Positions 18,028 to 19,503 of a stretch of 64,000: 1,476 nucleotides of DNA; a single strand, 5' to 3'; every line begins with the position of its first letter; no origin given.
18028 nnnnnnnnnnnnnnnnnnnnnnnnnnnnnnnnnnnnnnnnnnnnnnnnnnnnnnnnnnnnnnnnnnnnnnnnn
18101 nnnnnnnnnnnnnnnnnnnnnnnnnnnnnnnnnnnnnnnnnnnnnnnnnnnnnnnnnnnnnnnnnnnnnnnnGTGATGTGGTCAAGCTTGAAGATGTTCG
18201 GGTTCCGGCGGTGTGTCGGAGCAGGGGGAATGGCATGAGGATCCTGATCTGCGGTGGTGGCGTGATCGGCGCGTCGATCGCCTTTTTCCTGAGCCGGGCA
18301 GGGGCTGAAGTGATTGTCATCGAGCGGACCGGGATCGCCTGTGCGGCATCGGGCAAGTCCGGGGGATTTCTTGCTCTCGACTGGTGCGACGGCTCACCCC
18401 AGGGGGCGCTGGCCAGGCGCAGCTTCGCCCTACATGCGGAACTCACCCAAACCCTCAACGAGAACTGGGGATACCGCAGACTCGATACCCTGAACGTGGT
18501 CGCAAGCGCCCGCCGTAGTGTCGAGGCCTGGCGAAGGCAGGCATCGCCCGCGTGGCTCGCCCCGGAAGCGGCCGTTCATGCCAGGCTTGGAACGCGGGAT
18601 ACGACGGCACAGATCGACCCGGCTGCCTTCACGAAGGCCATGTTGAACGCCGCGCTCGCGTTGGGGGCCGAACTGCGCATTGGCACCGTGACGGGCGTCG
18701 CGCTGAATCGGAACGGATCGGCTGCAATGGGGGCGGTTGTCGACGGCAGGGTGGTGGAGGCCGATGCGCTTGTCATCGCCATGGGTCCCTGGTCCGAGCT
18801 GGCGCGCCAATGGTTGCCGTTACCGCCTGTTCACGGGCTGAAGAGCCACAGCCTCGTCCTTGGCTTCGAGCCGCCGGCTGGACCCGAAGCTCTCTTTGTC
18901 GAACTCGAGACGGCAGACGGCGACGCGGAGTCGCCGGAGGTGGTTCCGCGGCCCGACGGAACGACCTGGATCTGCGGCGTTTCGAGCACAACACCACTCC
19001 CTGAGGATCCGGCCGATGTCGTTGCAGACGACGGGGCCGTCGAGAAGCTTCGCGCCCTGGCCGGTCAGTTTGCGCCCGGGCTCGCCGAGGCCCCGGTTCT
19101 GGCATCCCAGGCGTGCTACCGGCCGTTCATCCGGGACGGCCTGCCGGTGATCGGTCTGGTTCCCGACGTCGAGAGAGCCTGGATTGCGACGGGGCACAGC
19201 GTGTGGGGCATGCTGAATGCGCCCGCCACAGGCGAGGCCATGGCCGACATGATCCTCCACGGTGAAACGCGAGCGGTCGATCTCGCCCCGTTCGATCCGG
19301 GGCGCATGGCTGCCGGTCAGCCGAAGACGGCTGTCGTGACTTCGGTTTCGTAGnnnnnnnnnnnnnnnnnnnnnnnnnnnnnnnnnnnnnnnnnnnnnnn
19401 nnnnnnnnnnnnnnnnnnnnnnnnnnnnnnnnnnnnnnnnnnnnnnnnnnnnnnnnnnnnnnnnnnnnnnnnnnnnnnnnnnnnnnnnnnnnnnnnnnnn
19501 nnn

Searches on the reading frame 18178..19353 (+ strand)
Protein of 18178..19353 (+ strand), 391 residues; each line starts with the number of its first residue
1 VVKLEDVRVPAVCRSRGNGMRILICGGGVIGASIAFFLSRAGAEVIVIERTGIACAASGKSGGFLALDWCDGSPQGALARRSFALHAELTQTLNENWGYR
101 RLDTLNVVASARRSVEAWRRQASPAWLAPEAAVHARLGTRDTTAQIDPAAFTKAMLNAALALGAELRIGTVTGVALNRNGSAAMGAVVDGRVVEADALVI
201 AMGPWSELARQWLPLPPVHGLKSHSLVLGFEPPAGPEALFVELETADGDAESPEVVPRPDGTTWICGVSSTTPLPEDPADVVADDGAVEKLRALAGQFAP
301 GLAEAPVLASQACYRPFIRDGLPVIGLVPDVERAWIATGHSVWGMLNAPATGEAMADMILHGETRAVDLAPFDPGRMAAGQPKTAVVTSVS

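Call 3: search_protein_families(library=pfam, proteins=[window:18178-19353:+])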
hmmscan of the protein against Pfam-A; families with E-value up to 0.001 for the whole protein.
window:18178-19353:+ (391 aa): 4 families
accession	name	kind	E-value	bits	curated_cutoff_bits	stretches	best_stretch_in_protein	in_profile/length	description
PF01266.30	DAO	-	1.2e-53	183.3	27.9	1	21-358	1-353/353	FAD dependent oxidoreductase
PF07992.20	Pyr_redox_2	-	1.1e-06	28.8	26.1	1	20-55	143-178/291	Pyridine nucleotide-disulphide oxidoreductase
PF00070.33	Pyr_redox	-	0.00056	20.8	22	1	21-51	1-31/82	Pyridine nucleotide-disulphide oxidoreductase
PF01494.25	FAD_binding_3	-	0.00076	19.2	22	0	21-53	3-35/349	FAD binding domain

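Call 4: search_protein_families(library=ncbifam, proteins=[window:18178-19353:+])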
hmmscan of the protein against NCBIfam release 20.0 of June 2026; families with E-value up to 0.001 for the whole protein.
window:18178-19353:+ (391 aa): 20 families
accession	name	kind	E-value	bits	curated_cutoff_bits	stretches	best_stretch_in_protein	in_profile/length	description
TIGR02352.1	thiamin_ThiO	equivalog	1.5e-31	109.8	250.8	1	22-362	1-350/351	glycine oxidase ThiO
NF001933.0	PRK00711.1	subfamily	1.9e-19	70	383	3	20-55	1-36/429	D-amino acid dehydrogenase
NF008425.0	PRK11259.1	equivalog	4.6e-15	55.4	257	1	283-378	284-376/377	N-methyl-L-tryptophan oxidase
NF040813.1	pro_dh_Thprot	equivalog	8.6e-13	48.1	600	1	302-361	294-350/362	D-proline dehydrogenase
NF002480.1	PRK01747.1-1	equivalog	1.6e-12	46.6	540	1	18-334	247-571/645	bifunctional tRNA (5-methylaminomethyl-2-thiouridine)(34)-methyltransferase MnmC2/FAD-dependent 5-carboxymethylaminomethyl-2-thiouridine(34)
TIGR03197.1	MnmC_Cterm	equivalog_domain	4.6e-10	39.1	174.2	1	22-219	2-218/400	FAD-dependent 5-carboxymethylaminomethyl-2-thiouridine(34) oxidoreductase MnmC1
TIGR01377.1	soxA_mon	subfamily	1.3e-06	27.4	479.65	0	280-377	279-375/381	amino oxidase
NF050086.1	pipecolate_AmaA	exception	6.6e-06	25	600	0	20-65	26-71/425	L-pipecolate oxidase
NF005512.0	PRK07121.1-5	subfamily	1.8e-05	23.5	812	1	21-67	23-69/489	FAD-binding protein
TIGR03364.1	HpnW_proposed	hypoth_equivalog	1.9e-05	23.9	285.1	1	21-92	2-73/365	TIGR03364 family FAD-dependent oxidoreductase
NF007039.0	PRK09496.3-2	equivalog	0.0001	21.2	293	1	20-50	1-31/446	Trk system potassium transporter TrkA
NF033460.1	glycerol3P_ox_II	equivalog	0.00012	21.3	460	0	22-52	4-34/361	type 2 glycerol-3-phosphate oxidase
NF003437.0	PRK04965.1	equivalog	0.00013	21.1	392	1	20-51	142-173/378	NADH:flavorubredoxin reductase NorW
TIGR02032.1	GG-red-SF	subfamily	0.00029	20.7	158.8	0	22-51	3-32/297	geranylgeranyl reductase family protein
NF007542.0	PRK10157.1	subfamily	0.0003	19.6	610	0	23-62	9-48/428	FAD-dependent oxidoreductase FixC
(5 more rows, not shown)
